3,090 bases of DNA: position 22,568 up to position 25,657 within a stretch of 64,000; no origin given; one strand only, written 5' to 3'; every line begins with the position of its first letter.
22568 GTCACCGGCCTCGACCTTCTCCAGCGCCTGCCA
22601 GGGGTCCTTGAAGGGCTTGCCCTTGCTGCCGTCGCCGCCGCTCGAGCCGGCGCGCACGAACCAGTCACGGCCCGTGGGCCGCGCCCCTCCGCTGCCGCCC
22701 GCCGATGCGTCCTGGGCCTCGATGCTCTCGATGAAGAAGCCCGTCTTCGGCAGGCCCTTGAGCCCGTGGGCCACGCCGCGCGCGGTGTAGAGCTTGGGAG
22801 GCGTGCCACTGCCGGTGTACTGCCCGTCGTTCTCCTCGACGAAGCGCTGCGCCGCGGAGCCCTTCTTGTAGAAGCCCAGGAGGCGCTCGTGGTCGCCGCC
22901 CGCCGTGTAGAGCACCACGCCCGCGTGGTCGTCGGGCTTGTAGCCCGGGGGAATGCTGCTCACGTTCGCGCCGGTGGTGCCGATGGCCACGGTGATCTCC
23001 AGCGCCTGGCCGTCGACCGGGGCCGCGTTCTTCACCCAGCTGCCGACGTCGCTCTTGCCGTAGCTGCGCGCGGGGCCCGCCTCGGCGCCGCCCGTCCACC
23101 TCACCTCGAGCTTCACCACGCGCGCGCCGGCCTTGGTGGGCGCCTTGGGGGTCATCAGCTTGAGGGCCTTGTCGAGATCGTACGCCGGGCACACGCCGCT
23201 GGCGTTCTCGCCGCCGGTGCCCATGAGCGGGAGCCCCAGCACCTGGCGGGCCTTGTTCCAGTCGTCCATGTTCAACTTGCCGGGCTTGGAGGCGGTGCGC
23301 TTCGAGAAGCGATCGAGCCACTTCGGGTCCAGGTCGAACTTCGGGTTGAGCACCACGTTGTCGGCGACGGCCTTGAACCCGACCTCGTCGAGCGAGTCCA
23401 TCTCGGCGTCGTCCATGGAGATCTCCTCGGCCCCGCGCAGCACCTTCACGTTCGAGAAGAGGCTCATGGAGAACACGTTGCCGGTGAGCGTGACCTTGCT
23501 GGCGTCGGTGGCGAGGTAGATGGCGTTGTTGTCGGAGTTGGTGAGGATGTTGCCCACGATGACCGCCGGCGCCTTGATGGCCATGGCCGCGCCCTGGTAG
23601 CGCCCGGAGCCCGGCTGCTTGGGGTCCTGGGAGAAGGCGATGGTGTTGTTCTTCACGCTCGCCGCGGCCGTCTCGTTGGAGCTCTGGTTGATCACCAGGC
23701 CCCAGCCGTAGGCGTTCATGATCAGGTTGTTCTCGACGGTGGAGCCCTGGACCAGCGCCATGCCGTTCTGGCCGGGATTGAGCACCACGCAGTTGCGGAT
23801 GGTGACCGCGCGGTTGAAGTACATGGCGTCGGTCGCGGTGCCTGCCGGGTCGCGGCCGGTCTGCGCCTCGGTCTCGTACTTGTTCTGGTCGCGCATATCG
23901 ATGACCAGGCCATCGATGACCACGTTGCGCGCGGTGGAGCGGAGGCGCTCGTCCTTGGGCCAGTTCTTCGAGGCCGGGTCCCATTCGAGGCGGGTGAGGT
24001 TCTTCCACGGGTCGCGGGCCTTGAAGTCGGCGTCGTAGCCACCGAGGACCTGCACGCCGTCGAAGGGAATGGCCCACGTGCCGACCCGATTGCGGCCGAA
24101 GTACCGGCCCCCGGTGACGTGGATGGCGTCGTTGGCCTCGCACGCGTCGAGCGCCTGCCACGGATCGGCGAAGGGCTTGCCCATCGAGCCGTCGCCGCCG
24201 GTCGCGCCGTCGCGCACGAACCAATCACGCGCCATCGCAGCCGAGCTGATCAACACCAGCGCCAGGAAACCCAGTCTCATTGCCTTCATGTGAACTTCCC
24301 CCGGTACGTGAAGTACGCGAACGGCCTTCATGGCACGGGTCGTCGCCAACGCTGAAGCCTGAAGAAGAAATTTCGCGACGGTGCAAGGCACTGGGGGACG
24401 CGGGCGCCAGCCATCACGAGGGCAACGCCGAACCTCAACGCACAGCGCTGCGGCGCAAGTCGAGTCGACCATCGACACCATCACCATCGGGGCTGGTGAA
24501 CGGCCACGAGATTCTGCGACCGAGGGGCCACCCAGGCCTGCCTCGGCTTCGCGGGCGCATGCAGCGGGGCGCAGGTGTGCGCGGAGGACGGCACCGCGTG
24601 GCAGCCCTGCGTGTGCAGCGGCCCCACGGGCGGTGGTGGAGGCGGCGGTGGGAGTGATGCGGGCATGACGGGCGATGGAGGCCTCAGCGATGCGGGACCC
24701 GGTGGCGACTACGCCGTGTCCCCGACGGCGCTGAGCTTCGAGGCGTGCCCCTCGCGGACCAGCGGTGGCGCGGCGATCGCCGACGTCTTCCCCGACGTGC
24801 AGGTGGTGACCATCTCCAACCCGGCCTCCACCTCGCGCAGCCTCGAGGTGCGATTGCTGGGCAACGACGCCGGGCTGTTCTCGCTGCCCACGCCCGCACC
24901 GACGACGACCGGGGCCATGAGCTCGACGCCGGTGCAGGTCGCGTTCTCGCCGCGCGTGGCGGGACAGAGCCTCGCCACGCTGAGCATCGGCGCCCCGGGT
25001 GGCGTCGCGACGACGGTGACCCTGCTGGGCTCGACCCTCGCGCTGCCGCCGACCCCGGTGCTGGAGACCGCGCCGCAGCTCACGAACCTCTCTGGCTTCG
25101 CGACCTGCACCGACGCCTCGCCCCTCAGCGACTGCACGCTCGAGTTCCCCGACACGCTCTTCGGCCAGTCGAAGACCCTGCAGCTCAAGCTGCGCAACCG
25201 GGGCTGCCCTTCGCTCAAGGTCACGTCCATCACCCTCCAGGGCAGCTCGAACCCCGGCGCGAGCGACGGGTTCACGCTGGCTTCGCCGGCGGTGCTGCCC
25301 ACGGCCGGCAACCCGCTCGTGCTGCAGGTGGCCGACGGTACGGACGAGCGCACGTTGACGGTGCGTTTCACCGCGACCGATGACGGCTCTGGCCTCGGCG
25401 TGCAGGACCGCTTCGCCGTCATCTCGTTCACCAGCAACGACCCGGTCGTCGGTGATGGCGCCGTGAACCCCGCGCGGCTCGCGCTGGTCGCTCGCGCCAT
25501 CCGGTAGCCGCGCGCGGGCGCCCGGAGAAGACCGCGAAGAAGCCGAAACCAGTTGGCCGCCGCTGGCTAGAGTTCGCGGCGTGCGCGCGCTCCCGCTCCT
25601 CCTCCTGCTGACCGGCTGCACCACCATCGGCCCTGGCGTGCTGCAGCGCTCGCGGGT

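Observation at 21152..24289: Secreted ~1045-aa beta-helix protein made of two tandem copies of a ~500-aa module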

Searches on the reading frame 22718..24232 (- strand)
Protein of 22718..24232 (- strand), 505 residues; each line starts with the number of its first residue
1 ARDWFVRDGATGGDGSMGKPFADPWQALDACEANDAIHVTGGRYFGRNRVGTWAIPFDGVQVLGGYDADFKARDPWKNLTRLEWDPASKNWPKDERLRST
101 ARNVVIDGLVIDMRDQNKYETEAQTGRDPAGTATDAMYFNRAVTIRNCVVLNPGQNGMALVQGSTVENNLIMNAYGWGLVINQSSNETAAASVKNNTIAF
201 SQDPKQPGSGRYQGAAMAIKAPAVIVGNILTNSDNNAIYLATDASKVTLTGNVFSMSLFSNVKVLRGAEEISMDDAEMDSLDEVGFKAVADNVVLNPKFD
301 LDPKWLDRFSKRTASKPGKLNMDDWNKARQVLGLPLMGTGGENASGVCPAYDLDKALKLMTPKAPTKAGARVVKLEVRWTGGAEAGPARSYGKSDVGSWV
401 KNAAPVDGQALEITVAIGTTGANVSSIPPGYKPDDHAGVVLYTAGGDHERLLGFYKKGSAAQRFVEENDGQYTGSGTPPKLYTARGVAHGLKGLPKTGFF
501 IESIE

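Call 34: search_protein_representatives(alignment_id=A2)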
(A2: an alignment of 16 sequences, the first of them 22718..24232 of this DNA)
Query: 16 sequences, 503 profile positions. Proteins with E-value up to 0.001 (for the whole library): 952; up to 1e-10: 426; up to 1e-30: 142. The best 150 are listed.
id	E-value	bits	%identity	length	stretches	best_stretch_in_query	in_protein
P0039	0.0e+00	1374.4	-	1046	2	1-503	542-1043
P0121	0.0e+00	1115.6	-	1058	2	1-503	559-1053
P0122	0.0e+00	1098.6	-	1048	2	1-490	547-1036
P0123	0.0e+00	1048.9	-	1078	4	1-309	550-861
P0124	0.0e+00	1015.0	-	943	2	1-503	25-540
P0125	1.8e-294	993.8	-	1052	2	1-503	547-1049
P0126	5.2e-266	899.9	-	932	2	1-503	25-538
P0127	2.1e-245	831.9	-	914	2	1-503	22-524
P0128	2.9e-225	765.5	-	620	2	1-503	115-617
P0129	1.1e-208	710.7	-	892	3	1-502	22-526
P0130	1.6e-203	693.7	-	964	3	1-503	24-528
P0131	1.6e-189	647.6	-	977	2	2-502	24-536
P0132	3.7e-185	633.1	-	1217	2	1-503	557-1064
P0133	6.8e-184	629.0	-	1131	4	1-340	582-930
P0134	7.5e-178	609.1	-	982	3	2-502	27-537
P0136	5.0e-160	550.2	-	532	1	1-503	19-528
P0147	1.9e-85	304.2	-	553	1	2-500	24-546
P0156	7.3e-65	236.3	-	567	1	1-469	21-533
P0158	4.4e-63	230.4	-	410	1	2-353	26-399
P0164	2.9e-57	211.3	-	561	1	2-465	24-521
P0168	6.4e-53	196.9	-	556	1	1-499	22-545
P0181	2.5e-47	178.5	-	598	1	2-489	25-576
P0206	3.6e-39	151.6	-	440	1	1-356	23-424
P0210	6.0e-38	147.5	-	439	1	2-358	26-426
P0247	3.9e-33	131.7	-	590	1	2-499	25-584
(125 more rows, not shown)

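Call 35: list_cluster_members(proteins=[P0136, P0147, P0156, P0164, P0168, P0181, P0206, P0210, P0247, P0158])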
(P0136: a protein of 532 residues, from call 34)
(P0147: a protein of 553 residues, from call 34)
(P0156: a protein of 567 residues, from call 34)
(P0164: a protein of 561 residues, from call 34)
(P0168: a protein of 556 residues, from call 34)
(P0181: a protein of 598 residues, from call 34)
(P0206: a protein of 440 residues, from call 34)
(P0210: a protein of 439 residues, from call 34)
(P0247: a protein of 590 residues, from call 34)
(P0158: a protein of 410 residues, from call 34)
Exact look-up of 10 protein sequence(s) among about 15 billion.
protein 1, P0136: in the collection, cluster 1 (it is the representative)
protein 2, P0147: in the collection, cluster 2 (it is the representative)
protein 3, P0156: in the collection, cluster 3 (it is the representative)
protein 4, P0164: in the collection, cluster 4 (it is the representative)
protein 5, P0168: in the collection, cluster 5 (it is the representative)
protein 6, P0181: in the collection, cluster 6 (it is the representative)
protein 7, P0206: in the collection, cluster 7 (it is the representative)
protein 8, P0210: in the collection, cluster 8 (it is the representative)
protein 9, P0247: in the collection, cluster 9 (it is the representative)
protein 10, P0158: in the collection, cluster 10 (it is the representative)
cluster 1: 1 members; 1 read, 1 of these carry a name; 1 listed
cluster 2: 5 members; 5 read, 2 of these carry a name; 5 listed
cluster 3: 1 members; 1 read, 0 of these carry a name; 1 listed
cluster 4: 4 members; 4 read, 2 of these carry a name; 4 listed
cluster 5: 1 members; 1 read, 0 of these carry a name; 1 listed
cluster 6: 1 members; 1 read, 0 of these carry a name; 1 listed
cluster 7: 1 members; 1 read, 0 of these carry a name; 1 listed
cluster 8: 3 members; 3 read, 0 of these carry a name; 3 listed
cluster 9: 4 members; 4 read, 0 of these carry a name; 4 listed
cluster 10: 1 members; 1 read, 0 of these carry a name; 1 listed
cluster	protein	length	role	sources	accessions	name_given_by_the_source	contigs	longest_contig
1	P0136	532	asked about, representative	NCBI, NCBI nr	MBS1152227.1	MAG: hypothetical protein H6Q89_3925, partial [Myxococcaceae bacterium] | hypothetical protein [Myxococcaceae bacterium]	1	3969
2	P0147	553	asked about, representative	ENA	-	-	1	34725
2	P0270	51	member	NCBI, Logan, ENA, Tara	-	strand:+ start:1348 stop:1503 length:156 start_codon:yes stop_codon:yes gene_type:complete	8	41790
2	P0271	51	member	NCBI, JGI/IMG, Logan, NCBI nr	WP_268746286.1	hypothetical protein | AAA family ATPase [Halomonas sp. TG39a]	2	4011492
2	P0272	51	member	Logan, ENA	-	-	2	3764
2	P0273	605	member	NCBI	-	-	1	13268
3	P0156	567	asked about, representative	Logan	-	-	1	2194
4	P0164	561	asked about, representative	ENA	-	-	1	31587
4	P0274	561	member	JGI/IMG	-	hypothetical protein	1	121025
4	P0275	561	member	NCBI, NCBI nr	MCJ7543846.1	MAG: right-handed parallel beta-helix repeat-containing protein [Phycisphaerae bacterium] | right-handed parallel beta-helix repeat-containing protein [Phycisphaerae bacterium]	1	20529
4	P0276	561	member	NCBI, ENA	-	-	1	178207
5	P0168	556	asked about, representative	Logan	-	-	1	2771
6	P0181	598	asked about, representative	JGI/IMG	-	-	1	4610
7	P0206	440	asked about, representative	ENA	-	-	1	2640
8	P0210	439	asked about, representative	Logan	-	-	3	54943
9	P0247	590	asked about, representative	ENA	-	-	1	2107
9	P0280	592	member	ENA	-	-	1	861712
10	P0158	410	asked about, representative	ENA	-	-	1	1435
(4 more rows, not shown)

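Call 36: search_protein_families(library=pfam, proteins=[P0136, P0147, P0156, P0164, P0168, P0181, P0206, P0210, P0247, P0158], max_evalue=0.01)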
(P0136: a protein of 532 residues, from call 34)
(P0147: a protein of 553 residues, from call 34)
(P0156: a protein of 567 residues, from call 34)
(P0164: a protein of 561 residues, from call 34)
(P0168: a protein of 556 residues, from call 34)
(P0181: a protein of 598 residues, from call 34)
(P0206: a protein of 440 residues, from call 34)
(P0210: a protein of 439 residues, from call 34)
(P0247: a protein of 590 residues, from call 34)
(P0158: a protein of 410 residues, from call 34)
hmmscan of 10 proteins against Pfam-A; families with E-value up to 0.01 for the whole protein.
P0136 (532 aa): 3 families
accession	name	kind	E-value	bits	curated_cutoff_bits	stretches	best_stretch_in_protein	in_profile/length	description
PF13229.12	Beta_helix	-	4.1e-09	36.7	25.9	1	154-292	3-124/158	Right handed beta helix region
PF07602.17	DUF1565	-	3.4e-08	33.5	20.3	1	30-223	6-197/257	Protein of unknown function (DUF1565)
PF05048.19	NosD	-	1.8e-06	28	23.6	1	233-295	80-140/212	Periplasmic copper-binding protein (NosD)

P0147 (553 aa): 2 families
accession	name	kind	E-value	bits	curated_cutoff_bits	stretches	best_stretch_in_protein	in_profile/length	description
PF13229.12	Beta_helix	-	1.3e-08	35.1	25.9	1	165-294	8-122/158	Right handed beta helix region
PF07602.17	DUF1565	-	1.1e-07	31.9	20.3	1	31-274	3-242/257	Protein of unknown function (DUF1565)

P0156 (567 aa): 1 family
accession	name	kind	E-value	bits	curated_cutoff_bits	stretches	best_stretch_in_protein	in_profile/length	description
PF13229.12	Beta_helix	-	8.9e-05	22.6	25.9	0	254-329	12-82/158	Right handed beta helix region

P0164 (561 aa): 1 family
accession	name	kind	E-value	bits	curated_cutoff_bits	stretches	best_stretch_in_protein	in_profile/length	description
PF13229.12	Beta_helix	-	3.4e-11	43.5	25.9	2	167-293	7-115/158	Right handed beta helix region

P0168 (556 aa): 2 families
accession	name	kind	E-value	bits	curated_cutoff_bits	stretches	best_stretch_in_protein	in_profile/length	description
PF07602.17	DUF1565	-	0.00035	20.4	20.3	1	30-66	3-39/257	Protein of unknown function (DUF1565)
PF13229.12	Beta_helix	-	0.00039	20.5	25.9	1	172-291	12-117/158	Right handed beta helix region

P0181 (598 aa): 1 family
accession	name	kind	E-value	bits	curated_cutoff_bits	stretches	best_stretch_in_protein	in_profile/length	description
PF07602.17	DUF1565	-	2.1e-07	31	20.3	1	37-169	8-140/257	Protein of unknown function (DUF1565)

P0206 (440 aa): 1 family
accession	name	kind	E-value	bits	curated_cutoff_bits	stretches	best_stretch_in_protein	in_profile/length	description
PF07602.17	DUF1565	-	0.0071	16.1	20.3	0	36-71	7-42/257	Protein of unknown function (DUF1565)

P0210 (439 aa): 2 families
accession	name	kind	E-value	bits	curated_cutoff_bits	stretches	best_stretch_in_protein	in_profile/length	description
PF07602.17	DUF1565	-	2.7e-05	24.1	20.3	1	34-91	2-60/257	Protein of unknown function (DUF1565)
PF13229.12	Beta_helix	-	0.0011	19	25.9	1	189-239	99-149/158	Right handed beta helix region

P0247 (590 aa): 1 family
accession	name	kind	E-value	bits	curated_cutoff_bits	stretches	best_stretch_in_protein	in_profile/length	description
PF13229.12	Beta_helix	-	3.5e-05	23.9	25.9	1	184-230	100-146/158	Right handed beta helix region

P0158 (410 aa): 2 families
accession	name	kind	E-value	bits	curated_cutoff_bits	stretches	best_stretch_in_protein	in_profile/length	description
PF13229.12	Beta_helix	-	2.2e-07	31.1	25.9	1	171-298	7-116/158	Right handed beta helix region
PF07602.17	DUF1565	-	2e-05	24.5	20.3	1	33-78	3-49/257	Protein of unknown function (DUF1565)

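Call 43: predict_structure(alignment_id=A2)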
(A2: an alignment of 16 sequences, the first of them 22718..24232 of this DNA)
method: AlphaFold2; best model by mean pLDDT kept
length: 505 residues; sequences in the alignment: 16
mean_pLDDT: 84.7   pTM: 0.81
mean pLDDT of the five models: 84.7, 83.7, 82.8, 81.9, 79.0
residues with pLDDT >= 90: 242; 70-90: 191; 50-70: 48; < 50: 24
segments of 3 or more residues with pLDDT < 50: 316-323, 338-343, 382-387
pLDDT, mean of each block of 10 residues (from residue 1): 92 87 93 93 93 92 96 94 88 88 95 80 53 82 97 91 97 92 90 96 64 85 97 90 95 87 85 84 89 88 82 51 53 51 64 90 79 84 53 86 89 93 85 91 85 90 89 87 93 88 89
secondary structure, 60 per line:
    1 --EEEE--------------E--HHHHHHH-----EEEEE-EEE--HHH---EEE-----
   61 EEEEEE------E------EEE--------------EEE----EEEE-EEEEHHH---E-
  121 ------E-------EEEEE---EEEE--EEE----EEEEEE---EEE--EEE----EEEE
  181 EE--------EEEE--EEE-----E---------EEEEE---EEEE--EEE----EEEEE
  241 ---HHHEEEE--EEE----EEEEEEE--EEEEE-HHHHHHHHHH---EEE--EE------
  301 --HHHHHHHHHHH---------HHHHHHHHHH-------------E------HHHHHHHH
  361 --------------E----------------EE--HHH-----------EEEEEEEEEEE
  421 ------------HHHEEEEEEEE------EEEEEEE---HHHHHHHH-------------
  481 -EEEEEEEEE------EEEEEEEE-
elements in order: E3-6 H24-30 E36-40 E42-44 E53-55 E61-66 E80-82 E97-99 E104-107 E109-112 E135-139 E143-146 E149-151 E156-161 E165-167 E170-172 E177-182 E191-194 E197-199 E215-219 E223-226 E229-231 E236-240 E247-250 E253-255 E260-266 E269-273 H275-284 E288-290 H303-313 H323-332 H353-360 E410-420 E436-443 E450-456 H460-467 E482-490 E497-504

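Call 55: search_solved_structures(query=A2, max_evalue=10, show_alignments=3)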
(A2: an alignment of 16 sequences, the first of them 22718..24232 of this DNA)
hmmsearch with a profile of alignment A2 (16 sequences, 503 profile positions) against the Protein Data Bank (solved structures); distinct sequences matched with E-value up to 10: 7.
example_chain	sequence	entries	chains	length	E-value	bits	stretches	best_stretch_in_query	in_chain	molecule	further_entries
8fqc_P1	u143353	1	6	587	0.0056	18.9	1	94-187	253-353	Tail Spike protein, gp124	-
3vst_A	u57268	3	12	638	0.1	14.8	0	7-44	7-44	Xylosidase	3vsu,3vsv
9rkv_M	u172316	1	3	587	0.19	13.9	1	12-47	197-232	Putative tail fiber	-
9v1j_sz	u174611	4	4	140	0.26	13.5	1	336-393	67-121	40S ribosomal protein S24, putative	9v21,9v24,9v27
8pvs_A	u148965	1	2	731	0.28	13.3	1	165-282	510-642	Alpha-1,3-galactosidase B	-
7vg7_B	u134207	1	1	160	0.73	12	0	350-374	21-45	Uteroglobin,PB1m6A9 peptide,Uteroglobin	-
7vf3_B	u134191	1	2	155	0.83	11.8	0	350-374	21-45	Uteroglobin,PB1m7 peptide,Uteroglobin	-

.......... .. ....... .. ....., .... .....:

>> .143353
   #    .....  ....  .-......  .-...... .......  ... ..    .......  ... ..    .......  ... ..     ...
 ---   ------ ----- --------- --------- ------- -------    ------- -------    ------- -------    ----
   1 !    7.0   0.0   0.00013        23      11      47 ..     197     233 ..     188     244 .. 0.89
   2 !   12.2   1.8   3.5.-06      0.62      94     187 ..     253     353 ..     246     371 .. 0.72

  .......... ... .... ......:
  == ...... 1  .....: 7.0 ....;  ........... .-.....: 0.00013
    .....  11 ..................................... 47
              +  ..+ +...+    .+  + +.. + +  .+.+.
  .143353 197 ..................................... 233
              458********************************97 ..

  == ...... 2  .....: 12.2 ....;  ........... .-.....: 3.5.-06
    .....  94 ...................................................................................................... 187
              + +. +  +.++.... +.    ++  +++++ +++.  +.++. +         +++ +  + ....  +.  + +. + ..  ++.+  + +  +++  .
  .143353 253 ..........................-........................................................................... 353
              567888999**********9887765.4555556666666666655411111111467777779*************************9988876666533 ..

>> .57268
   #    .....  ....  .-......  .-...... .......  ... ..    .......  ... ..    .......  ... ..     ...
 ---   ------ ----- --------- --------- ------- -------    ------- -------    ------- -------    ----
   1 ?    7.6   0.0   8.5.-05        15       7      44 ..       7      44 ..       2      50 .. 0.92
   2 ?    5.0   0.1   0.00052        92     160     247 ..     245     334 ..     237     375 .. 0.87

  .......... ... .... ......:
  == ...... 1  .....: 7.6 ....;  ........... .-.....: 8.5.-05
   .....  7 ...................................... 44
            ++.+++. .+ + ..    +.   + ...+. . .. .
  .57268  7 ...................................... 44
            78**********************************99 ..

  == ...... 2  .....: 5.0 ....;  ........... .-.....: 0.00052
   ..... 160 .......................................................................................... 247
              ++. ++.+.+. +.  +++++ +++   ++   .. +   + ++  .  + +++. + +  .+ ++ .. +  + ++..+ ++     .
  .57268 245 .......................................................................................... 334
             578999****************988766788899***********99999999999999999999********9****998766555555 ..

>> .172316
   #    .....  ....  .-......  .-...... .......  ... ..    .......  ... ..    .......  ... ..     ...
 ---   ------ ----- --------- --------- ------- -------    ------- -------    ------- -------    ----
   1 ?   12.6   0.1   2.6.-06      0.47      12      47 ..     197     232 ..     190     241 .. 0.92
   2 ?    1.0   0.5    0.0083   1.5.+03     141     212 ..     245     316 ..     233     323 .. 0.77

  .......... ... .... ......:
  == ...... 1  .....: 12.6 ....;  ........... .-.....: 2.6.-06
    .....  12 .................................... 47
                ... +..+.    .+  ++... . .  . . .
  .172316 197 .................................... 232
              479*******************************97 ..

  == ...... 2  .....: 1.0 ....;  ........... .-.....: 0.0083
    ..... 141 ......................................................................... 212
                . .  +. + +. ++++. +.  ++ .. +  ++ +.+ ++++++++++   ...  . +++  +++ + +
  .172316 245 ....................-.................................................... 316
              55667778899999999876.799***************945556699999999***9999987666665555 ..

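Call 56: find_encoding_contigs(protein=P0276, flank=8000, max_places=2)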
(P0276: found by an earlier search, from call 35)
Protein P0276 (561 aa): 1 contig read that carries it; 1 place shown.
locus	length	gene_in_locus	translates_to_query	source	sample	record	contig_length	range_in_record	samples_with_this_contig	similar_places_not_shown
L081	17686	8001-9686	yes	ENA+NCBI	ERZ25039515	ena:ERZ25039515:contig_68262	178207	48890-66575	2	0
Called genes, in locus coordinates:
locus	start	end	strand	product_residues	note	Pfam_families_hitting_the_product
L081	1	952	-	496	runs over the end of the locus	-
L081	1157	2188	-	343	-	PF03547:Mem_trans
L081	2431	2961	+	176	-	-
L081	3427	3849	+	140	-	PF07963:N_methyl, PF16732:ComP_DUS (weak)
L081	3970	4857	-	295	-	PF02129:Peptidase_S15, PF00561:Abhydrolase_1, PF12146:Hydrolase_4, PF00326:Peptidase_S9 (weak)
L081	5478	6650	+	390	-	PF00850:Hist_deacetyl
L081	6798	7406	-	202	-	PF03783:CsgG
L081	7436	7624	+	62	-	-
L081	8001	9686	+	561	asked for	PF13229:Beta_helix (weak)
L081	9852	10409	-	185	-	PF02554:CstA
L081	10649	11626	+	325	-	PF03783:CsgG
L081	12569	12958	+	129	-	PF02579:Nitro_FeMo-Co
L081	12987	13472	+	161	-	PF03773:ArsP_1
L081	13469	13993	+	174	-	PF03773:ArsP_1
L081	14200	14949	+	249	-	PF00072:Response_reg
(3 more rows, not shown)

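Call 57: find_encoding_contigs(protein=P0280, flank=8000, max_places=2)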
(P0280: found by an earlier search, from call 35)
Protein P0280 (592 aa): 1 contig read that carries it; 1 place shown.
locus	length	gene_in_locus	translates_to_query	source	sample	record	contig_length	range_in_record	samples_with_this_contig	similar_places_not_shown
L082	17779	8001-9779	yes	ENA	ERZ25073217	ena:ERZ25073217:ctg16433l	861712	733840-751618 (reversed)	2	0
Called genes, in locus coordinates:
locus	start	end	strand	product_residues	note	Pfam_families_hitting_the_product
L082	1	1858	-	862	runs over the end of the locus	PF10162:G8, PF24606:CEMIP_beta-hel, PF17803:Cadherin_4, PF17892:Cadherin_5, PF17963:Big_9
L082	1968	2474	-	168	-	PF02525:Flavodoxin_2, PF03358:FMN_red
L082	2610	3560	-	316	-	PF03881:Fructosamin_kin (faint), PF01633:Choline_kinase, PF01636:APH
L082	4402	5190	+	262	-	PF10014:2OG-Fe_Oxy_2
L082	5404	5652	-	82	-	-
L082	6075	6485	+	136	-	PF08937:ThsB_TIR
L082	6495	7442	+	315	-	PF00656:Peptidase_C14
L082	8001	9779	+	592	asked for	-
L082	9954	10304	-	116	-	-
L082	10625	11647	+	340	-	PF12833:HTH_18, PF00165:HTH_AraC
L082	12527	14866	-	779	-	PF13472:Lipase_GDSL_2, PF02412:TSP_3 (faint)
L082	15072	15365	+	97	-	PF21983:NikA-like (weak)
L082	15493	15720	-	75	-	-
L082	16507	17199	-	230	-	-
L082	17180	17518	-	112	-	-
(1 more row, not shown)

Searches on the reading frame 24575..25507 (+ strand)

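Call 6: search_protein_families(library=pfam, proteins=[window:24575-25507:+], max_evalue=0.1)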
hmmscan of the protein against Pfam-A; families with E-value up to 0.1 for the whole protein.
window:24575-25507:+ (310 aa): 3 families
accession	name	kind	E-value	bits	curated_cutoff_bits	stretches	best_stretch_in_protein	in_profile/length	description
PF22073.2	Cep192_D4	-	2.6e-05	24.8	35.5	1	76-153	24-110/112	Cep192 domain 4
PF22066.2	Cep192_D8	-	0.011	16.4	33.5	0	189-216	13-40/101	Cep192 domain 8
PF15780.11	ASH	-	0.011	16.3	27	0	77-138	28-88/98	Abnormal spindle-like microcephaly-assoc'd, ASPM-SPD-2-Hydin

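Call 7: search_protein_families(library=ncbifam, proteins=[window:24575-25507:+], max_evalue=0.1)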
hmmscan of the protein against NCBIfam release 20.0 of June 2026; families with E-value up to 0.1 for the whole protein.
window:24575-25507:+ (310 aa): 1 family
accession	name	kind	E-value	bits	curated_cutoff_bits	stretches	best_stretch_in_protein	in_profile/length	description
NF012200.0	choice_anch_D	domain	1.6e-10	41.5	45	2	75-138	36-101/108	choice-of-anchor D domain-containing protein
